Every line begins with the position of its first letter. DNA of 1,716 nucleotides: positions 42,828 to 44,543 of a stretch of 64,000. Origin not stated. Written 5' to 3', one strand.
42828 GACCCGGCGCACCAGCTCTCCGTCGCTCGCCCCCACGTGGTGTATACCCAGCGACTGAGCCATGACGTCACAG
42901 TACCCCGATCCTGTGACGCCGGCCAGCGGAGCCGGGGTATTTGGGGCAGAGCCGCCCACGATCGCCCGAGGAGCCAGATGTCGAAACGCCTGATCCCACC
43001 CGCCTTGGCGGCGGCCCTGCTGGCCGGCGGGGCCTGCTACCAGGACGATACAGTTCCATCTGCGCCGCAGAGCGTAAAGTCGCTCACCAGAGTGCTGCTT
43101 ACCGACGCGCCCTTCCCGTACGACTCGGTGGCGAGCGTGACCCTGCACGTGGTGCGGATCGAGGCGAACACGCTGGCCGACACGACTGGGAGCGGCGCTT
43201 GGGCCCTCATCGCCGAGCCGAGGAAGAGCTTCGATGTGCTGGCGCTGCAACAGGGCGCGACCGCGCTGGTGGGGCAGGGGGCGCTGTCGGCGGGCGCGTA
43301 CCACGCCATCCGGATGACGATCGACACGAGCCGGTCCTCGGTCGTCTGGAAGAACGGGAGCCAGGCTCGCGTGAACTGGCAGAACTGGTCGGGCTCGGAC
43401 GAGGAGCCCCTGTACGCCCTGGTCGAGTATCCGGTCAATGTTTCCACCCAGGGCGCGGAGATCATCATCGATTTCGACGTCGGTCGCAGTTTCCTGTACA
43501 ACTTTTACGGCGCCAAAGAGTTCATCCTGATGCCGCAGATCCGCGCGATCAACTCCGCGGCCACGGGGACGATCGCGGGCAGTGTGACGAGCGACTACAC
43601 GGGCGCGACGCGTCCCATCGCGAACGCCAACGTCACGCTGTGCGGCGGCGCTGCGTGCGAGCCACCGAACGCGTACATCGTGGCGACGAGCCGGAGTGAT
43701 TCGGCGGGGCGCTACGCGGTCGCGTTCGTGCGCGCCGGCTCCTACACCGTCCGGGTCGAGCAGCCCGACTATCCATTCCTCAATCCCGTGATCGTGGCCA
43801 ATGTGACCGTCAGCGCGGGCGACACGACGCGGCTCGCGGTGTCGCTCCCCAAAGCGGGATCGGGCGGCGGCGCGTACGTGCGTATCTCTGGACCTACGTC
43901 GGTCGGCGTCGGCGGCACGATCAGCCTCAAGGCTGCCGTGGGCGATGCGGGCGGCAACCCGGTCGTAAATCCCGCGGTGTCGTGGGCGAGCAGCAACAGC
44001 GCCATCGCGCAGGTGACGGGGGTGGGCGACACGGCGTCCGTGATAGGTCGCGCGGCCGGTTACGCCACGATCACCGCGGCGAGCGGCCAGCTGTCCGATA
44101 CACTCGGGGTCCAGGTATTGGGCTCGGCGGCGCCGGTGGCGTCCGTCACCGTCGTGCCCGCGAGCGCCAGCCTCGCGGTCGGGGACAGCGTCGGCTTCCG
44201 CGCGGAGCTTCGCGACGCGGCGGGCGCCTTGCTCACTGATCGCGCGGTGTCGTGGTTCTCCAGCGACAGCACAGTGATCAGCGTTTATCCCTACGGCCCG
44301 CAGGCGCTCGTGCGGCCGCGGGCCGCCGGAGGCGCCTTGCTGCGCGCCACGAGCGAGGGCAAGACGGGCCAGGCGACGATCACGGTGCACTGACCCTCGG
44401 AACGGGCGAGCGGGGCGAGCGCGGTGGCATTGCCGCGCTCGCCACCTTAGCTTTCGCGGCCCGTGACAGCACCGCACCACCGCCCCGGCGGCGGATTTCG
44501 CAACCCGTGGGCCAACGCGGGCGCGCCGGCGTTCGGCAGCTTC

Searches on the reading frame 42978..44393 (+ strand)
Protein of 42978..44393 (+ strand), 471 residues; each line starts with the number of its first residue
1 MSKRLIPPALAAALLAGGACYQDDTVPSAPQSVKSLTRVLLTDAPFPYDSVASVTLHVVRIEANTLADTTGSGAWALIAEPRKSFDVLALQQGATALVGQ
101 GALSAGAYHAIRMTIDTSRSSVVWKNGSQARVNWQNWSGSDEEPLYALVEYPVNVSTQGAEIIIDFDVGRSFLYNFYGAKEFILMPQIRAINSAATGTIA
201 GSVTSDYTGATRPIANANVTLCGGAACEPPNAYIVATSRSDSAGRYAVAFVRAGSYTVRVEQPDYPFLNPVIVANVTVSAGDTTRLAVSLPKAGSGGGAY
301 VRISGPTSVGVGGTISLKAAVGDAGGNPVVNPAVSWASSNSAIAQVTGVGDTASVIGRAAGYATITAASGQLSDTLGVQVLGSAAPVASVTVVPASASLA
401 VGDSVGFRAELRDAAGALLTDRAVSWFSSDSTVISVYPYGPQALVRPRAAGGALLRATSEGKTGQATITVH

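Call 4: search_protein_families(library=pfam, proteins=[window:42978-44393:+], max_evalue=1)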
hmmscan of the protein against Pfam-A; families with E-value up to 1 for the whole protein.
window:42978-44393:+ (471 aa): 8 families
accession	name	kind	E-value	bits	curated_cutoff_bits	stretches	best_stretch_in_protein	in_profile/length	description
PF14321.11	DUF4382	-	1.7e-14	54.6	25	1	38-186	5-136/136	Domain of unknown function (DUF4382)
PF13620.12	CarboxypepD_reg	-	1e-10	42.3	32.3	1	198-290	1-81/82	Carboxypeptidase regulatory-like domain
PF02368.24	Big_2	-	1.2e-09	38.4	22.8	2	303-375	7-74/79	Bacterial Ig-like domain (group 2)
PF02369.22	Big_1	-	0.00024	21.6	34.9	1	314-369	18-68/93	Bacterial Ig-like domain (group 1)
PF14686.12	fn3_3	-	0.017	15.4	24.4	1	239-286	30-75/75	Polysaccharide lyase family 4, domain II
PF08400.16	phage_tail_N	-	0.022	15.2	26.6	1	208-267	11-69/134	Prophage tail fibre N-terminal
PF08308.17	PEGA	-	0.034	14.5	20.8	1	251-292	32-69/71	PEGA domain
PF17210.9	SdrD_B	-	0.067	13.8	29.7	1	213-264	23-68/112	SdrD B-like domain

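Call 5: search_protein_families(library=ncbifam, proteins=[window:42978-44393:+], max_evalue=1)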
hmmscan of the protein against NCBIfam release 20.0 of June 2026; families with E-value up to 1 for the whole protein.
window:42978-44393:+ (471 aa): 0 families
